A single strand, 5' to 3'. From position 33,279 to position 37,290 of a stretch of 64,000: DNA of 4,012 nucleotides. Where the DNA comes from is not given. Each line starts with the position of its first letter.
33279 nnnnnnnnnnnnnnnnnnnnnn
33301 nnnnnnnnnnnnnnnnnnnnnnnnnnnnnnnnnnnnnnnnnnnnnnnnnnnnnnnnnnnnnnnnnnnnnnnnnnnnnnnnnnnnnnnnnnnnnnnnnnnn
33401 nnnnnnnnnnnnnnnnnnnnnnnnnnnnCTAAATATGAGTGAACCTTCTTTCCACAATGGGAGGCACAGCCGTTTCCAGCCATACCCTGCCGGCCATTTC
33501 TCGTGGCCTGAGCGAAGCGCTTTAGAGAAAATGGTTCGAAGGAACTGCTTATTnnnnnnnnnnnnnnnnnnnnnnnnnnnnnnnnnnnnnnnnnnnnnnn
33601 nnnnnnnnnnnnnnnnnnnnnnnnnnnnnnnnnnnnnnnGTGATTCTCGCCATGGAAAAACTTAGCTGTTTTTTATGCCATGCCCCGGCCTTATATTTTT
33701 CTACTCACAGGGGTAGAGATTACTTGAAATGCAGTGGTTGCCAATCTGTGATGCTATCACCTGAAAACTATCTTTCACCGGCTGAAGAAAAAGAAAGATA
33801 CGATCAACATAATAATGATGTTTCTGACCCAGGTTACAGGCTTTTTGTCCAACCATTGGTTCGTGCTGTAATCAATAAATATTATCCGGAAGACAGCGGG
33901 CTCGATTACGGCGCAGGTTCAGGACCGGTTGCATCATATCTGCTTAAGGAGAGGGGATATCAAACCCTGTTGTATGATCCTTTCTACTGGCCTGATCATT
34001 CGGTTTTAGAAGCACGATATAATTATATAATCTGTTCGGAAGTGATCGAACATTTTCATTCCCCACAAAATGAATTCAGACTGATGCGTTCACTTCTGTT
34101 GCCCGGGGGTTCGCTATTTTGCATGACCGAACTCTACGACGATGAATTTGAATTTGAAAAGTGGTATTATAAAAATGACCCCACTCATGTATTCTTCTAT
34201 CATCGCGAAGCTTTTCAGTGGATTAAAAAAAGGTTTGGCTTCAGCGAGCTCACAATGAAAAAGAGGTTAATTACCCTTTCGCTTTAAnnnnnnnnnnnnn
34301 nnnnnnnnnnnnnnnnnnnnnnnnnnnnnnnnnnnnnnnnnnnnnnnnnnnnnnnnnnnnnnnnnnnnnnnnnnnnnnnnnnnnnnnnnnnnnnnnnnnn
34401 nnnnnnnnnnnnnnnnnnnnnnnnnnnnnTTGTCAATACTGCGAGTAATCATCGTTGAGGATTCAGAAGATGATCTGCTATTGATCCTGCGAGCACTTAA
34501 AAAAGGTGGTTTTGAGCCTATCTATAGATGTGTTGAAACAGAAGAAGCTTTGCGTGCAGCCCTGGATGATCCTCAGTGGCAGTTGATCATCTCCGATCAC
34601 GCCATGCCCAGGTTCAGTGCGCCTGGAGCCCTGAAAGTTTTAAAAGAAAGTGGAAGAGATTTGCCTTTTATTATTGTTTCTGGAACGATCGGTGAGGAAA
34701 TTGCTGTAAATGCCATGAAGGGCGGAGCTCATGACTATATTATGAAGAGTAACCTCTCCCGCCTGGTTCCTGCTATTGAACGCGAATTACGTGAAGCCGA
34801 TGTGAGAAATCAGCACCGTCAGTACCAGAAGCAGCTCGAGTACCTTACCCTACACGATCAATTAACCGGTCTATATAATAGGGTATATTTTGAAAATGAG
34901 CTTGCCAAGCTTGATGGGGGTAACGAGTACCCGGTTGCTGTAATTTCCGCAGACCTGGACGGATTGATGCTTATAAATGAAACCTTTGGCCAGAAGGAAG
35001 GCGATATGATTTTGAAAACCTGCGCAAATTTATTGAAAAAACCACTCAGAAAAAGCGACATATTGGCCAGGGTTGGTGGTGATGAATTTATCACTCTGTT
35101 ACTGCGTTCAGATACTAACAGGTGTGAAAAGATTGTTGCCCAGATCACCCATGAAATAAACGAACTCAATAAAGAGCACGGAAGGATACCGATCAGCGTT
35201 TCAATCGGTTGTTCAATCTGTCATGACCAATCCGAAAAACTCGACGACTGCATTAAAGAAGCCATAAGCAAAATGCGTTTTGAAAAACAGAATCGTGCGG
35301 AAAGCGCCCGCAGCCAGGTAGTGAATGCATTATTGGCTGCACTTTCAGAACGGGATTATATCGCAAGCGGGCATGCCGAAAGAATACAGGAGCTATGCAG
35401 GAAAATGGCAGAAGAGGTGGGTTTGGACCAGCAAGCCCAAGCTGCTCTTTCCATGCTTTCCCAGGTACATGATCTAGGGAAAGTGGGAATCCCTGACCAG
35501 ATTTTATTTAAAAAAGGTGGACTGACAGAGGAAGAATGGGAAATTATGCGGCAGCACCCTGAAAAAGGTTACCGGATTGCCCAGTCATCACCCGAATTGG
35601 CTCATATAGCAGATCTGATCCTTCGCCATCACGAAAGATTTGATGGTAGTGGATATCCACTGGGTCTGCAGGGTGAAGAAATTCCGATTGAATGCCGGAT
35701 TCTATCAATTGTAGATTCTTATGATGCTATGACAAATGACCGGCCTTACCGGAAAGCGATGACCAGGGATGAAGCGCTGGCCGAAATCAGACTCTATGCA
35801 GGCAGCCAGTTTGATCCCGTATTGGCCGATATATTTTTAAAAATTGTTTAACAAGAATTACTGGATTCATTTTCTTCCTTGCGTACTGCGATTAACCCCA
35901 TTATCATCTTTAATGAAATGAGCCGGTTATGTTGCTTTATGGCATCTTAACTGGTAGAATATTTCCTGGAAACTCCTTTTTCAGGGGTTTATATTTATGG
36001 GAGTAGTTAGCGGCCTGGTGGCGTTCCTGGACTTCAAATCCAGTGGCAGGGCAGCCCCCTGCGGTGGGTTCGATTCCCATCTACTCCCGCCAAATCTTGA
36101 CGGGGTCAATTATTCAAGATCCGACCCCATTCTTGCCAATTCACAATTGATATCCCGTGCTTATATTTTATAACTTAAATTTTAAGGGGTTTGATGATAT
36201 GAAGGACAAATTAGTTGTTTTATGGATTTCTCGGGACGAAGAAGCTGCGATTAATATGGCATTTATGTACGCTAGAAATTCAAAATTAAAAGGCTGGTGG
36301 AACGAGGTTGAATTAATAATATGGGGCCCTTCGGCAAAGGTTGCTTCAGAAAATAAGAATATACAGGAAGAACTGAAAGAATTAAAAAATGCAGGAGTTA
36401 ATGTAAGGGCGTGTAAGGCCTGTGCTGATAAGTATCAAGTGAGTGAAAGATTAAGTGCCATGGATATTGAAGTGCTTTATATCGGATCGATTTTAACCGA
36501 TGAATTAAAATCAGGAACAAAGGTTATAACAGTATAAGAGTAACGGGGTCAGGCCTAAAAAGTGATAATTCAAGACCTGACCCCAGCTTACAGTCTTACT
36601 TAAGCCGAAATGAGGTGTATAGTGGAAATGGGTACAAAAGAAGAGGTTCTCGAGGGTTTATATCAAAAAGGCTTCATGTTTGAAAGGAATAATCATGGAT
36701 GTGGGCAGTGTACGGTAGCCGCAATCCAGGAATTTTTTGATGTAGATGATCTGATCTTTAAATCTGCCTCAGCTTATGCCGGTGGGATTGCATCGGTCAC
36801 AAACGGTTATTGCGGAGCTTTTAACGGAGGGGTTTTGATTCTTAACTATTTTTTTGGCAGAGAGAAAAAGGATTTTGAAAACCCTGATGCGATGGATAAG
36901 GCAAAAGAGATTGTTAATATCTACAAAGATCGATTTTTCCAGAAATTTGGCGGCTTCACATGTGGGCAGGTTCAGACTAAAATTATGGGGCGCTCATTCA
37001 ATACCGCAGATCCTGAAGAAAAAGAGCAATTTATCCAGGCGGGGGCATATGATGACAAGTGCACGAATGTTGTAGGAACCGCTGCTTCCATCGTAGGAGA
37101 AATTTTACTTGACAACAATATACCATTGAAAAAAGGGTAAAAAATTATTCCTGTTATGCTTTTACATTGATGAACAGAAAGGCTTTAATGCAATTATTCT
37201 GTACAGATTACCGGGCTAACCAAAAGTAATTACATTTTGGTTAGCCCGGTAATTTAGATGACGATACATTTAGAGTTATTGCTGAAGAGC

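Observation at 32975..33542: Two paralogous ~100-nt structured RNA elements with intrinsic terminators upstream of mop and tupABC: probable Moco/tungsten-cofactor riboswitches on the minus strand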

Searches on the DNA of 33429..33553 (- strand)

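Call 33: build_rna_model(alignment_id=A3)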
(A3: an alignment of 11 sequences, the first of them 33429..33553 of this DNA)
Model R1 built from alignment A3 (11 sequences, 130 columns); structure: RNAalifold consensus.
model positions 124; base pairs 30; branch points 2; effective number of sequences 3.07; information 0.59 bits per position. Calibrated on 0.2 Mb of random sequence (short: E-values are rough).
structure used (alignment columns):
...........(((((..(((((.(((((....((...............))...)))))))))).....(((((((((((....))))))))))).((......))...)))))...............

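Call 34: search_with_rna_model(model_id=R1, sources=[window, L081, L082, L083, L084, L085, L086, L087, L088, L089, L090, L091, L092, L093, L094, L095, L096, L097, L098, L099, L100, L101, L102, L103, L104, L105, L106, L107, L108, L109, L110, L111, L112, L113, L114, L115, L116, L117, L118, L119, L120, L121, L122, L123, L124, L125, L126, L127, L128, L129, L130, L131, L132, L133, L134, L135, L136, L137, L138, L139, L140, L141, L142, L143, L144, L145, L146, L147, L148, L149, L150, L151, L152, L153, L154, L155, L156], max_evalue=0.001)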
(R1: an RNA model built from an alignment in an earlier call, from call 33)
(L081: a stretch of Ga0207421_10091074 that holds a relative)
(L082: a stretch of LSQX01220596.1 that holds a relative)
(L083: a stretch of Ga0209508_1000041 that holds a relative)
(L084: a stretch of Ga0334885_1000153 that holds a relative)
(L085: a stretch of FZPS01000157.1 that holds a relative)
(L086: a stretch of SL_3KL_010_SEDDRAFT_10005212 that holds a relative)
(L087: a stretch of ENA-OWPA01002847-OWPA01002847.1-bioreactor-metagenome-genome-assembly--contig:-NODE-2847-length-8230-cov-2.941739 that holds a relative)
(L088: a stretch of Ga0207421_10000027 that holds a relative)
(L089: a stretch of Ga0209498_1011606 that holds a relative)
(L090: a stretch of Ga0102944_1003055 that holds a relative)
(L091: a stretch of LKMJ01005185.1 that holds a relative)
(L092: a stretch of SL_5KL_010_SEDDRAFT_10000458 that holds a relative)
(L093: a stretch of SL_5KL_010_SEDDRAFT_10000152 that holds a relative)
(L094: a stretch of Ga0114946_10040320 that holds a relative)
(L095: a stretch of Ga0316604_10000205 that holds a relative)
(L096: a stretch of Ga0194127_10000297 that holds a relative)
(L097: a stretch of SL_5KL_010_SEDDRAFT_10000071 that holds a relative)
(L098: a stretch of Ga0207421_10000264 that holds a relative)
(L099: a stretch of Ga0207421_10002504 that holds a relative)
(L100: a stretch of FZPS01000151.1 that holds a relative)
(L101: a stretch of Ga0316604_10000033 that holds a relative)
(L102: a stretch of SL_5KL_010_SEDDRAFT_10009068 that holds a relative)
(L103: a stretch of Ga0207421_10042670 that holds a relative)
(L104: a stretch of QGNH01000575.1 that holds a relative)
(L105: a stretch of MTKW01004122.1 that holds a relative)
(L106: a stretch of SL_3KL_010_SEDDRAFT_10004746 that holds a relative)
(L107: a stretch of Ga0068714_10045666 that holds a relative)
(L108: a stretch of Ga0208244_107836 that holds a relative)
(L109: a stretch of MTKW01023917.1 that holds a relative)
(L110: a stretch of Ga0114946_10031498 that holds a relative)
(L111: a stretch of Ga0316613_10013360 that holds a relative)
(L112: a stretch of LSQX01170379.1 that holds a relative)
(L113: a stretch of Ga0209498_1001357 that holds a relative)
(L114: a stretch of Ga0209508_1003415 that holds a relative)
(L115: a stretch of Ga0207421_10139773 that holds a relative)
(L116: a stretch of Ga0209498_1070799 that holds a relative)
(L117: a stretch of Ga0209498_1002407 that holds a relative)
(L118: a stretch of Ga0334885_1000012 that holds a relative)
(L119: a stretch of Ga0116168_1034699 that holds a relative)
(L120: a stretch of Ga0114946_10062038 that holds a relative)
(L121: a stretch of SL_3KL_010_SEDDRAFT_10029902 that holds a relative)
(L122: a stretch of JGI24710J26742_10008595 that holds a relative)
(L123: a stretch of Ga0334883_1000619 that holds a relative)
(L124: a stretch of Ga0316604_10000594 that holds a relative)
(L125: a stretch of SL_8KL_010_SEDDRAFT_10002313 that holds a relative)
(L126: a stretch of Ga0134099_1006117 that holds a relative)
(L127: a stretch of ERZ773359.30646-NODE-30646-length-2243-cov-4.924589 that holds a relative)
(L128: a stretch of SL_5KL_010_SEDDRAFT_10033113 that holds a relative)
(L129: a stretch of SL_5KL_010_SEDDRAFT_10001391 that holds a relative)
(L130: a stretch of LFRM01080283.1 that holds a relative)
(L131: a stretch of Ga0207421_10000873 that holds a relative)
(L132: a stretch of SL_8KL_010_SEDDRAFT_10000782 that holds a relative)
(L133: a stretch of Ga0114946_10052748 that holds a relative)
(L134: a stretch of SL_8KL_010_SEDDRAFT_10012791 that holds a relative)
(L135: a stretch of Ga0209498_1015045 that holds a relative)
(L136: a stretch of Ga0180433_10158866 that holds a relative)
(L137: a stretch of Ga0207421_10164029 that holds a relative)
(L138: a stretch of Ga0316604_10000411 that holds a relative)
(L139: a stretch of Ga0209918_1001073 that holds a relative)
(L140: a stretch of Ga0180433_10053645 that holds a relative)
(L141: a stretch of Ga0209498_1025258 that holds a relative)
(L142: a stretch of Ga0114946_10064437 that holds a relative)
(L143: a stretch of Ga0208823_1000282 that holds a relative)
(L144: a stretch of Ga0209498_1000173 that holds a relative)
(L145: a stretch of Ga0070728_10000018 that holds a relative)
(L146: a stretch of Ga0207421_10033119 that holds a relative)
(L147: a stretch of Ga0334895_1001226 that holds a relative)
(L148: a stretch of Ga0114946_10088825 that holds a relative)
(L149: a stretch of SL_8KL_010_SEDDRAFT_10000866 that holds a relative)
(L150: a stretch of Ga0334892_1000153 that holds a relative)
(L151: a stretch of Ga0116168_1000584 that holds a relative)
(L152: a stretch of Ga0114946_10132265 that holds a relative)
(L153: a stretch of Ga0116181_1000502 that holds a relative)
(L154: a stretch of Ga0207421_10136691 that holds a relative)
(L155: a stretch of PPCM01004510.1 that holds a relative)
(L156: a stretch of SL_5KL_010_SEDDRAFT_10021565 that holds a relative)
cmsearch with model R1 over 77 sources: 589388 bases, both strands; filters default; matches with E-value up to 0.001: 88.
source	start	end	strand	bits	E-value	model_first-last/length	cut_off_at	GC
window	33429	33553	-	110.6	1.1e-27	1-124/124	no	0.5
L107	1790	1914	+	110.6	1.1e-27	1-124/124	no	0.5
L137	402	526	+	110.5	1.1e-27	1-124/124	no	0.38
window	33018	33143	-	108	5.8e-27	1-124/124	no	0.43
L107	2046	2171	+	108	5.8e-27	1-124/124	no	0.43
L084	7649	7774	+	107.6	7.5e-27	1-124/124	no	0.4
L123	551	676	-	107.6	7.5e-27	1-124/124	no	0.4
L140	3314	3438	+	106.2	1.8e-26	1-124/124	no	0.45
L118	1446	1571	-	105.7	2.5e-26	1-124/124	no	0.39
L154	640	763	+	105.2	3.5e-26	1-124/124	no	0.48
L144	2530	2652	+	103.4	1.1e-25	1-124/124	no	0.44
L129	1636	1764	+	103.4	1.1e-25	1-124/124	no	0.43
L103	549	674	+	103.3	1.2e-25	1-124/124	no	0.49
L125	6941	7066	-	103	1.4e-25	1-124/124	no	0.48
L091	2199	2324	-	102.7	1.8e-25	1-124/124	no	0.48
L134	1682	1807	-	102.7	1.8e-25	1-124/124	no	0.48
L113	1459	1581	-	102.4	2.1e-25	1-124/124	no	0.44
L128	896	1024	-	102.1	2.6e-25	1-124/124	no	0.49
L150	5209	5330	+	101.7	3.3e-25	1-124/124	no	0.39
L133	1131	1256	+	101.3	4.5e-25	1-124/124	no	0.43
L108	547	671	+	101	5.3e-25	1-124/124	no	0.48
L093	3000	3125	-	100.9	5.5e-25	1-124/124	no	0.5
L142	340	464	+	99.2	1.7e-24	1-124/124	no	0.4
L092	12161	12289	+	99.1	1.8e-24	1-124/124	no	0.49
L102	214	342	+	99.1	1.8e-24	1-124/124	no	0.49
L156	1508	1635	-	98.7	2.3e-24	1-124/124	no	0.47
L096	3508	3629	+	98.5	2.7e-24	1-124/124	no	0.49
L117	562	686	-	98.5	2.7e-24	1-124/124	no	0.45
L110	2163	2285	-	98.3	3.2e-24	1-124/124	no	0.48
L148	16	137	+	98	3.7e-24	1-124/124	no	0.5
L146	3235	3362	-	97.9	4e-24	1-124/124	no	0.47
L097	4024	4151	+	97.9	4.1e-24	1-124/124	no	0.45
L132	9958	10085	+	97.6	4.7e-24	1-124/124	no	0.44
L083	2770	2888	+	97.6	4.8e-24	1-124/124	no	0.5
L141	98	222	-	97.4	5.7e-24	1-124/124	no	0.48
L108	153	275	+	97.1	6.8e-24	1-124/124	no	0.51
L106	3665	3791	-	96.5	1e-23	1-124/124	no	0.44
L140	2921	3043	+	95.8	1.5e-23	1-124/124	no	0.47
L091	1618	1740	-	95.6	1.7e-23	1-124/124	no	0.51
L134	1101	1223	-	95.6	1.7e-23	1-124/124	no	0.51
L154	158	286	+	95.6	1.7e-23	1-124/124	no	0.46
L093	2419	2541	-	95.4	2.1e-23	1-124/124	no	0.51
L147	3754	3875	+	95.3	2.2e-23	1-124/124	no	0.42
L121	3136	3261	+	95.2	2.2e-23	1-124/124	no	0.48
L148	1548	1672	+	95.2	2.4e-23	1-124/124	no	0.51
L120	756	882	+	94.9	2.8e-23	1-124/124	no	0.41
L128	420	542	-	94.8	3.1e-23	1-124/124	no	0.48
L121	1869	1994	+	94.7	3.3e-23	1-124/124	no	0.48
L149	6738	6864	+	94.6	3.3e-23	1-124/124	no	0.48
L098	9052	9180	-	94.6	3.3e-23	1-124/124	no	0.47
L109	1481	1599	+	94.6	3.4e-23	1-124/124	no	0.49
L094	559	681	+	94.5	3.7e-23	1-124/124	no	0.49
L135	2696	2818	+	94.5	3.7e-23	1-124/124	no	0.49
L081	1505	1627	-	94.3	4.1e-23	1-124/124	no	0.49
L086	1843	1969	+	92.1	1.7e-22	1-124/124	no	0.5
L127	345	460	+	91.6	2.4e-22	1-124/124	no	0.54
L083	3005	3129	+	90.9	3.8e-22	1-124/124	no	0.46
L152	240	364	+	89.9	7.3e-22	1-124/124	no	0.51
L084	4397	4514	-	89.3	1.1e-21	1-124/124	no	0.45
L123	3811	3928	+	89.3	1.1e-21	1-124/124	no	0.45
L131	4033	4162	+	89.1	1.2e-21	1-124/124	no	0.51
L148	1132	1255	+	89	1.3e-21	1-124/124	no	0.56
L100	1228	1343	-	88.9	1.3e-21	1-124/124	no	0.55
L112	1732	1847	-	88.9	1.3e-21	1-124/124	no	0.55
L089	1243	1372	+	87.7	3e-21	1-124/124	no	0.54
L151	540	657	+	87.1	4.4e-21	1-124/124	no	0.56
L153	6934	7051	+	87.1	4.4e-21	1-124/124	no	0.56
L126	1072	1190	+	86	8.9e-21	1-124/124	no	0.5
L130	6035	6153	+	86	8.9e-21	1-124/124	no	0.5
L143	2298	2416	+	86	8.9e-21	1-124/124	no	0.5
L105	12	128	+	85.9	9.8e-21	1-124/124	no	0.51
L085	7130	7247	-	85.7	1.1e-20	1-124/124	no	0.53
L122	1362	1479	+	85.7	1.1e-20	1-124/124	no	0.53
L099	2995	3120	+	85.5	1.2e-20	1-124/124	no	0.49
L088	1350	1474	+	85.4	1.3e-20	1-124/124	no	0.5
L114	4526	4644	+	84.5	2.3e-20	1-124/124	no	0.5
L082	545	666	-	83.4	4.8e-20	1-124/124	no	0.48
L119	494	615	-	83.4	4.8e-20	1-124/124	no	0.48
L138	2485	2615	-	81.3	2e-19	1-124/124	no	0.42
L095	3095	3225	-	78.7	1.1e-18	1-124/124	no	0.42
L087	7095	7213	+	75.6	7.7e-18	1-124/124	no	0.5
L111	2138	2268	-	75.1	1.1e-17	1-124/124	no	0.45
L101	1383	1513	-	75.1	1.1e-17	1-124/124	no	0.43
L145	11031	11145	+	66.6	2.7e-15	1-124/124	no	0.38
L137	1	108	+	64.5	1e-14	19-124/124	5'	0.53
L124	2685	2814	-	62.5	3.9e-14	1-124/124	no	0.51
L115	1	104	+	60.3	1.7e-13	26-124/124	5'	0.51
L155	3380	3428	-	30.2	4.9e-05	76-124/124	5'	0.43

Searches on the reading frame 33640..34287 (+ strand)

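Call 9: search_protein_families(library=pfam, proteins=[window:33640-34287:+])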
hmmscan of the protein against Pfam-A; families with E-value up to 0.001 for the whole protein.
window:33640-34287:+ (215 aa): 3 families
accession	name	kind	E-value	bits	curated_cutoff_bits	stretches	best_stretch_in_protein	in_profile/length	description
PF13489.12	Methyltransf_23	-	1.1e-22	81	27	1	84-202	23-160/164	Methyltransferase domain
PF08242.18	Methyltransf_12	-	0.00027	22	30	0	126-159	65-98/98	Methyltransferase domain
PF08241.18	Methyltransf_11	-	0.00093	20.2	21.2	0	126-161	60-95/95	Methyltransferase domain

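Call 10: search_protein_families(library=ncbifam, proteins=[window:33640-34287:+])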
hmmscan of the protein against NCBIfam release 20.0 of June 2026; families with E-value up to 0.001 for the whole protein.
window:33640-34287:+ (215 aa): 0 families

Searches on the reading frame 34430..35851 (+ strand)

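Call 9: search_protein_families(library=pfam, proteins=[window:34430-35851:+])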
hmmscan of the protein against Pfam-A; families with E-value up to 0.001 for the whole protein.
window:34430-35851:+ (473 aa): 4 families
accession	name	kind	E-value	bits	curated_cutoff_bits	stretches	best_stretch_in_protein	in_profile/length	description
PF13487.12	HD_5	-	4.9e-42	144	27.2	1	304-464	6-169/170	HD domain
PF00990.26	GGDEF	-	1.5e-30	106.5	23.8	1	141-289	2-158/161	Diguanylate cyclase, GGDEF domain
PF01966.28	HD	-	1.4e-18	67.7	22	1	314-434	3-116/116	HD domain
PF00072.30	Response_reg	-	8e-12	45.8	30.2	1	6-116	1-110/111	Response regulator receiver domain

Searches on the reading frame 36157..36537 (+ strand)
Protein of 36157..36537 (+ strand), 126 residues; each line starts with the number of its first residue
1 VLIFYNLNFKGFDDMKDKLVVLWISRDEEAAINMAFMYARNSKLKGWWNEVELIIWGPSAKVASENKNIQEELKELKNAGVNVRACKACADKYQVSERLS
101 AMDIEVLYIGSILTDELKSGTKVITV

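Call 9: search_protein_families(library=pfam, proteins=[window:36157-36537:+])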
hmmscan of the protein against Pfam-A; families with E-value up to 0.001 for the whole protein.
window:36157-36537:+ (126 aa): 1 family
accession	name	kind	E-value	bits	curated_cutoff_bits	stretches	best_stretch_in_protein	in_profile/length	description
PF02635.20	DsrE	-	1.6e-07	31.9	22.7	1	29-125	16-115/116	DsrE/DsrF-like family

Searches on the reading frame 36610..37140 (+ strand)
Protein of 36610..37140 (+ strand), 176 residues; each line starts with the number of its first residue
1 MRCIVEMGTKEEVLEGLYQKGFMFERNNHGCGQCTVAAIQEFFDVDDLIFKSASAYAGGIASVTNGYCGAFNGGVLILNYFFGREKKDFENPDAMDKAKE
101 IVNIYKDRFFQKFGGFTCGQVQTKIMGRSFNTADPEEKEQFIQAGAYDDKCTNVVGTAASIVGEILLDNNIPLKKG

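Call 9: search_protein_families(library=pfam, proteins=[window:36610-37140:+])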
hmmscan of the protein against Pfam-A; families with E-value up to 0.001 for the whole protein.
window:36610-37140:+ (176 aa): 1 family
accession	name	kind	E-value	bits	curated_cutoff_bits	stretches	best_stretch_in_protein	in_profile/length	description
PF09719.15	C_GCAxxG_C_C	-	1.4e-17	64.3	27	1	31-165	3-118/118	Putative redox-active protein (C_GCAxxG_C_C)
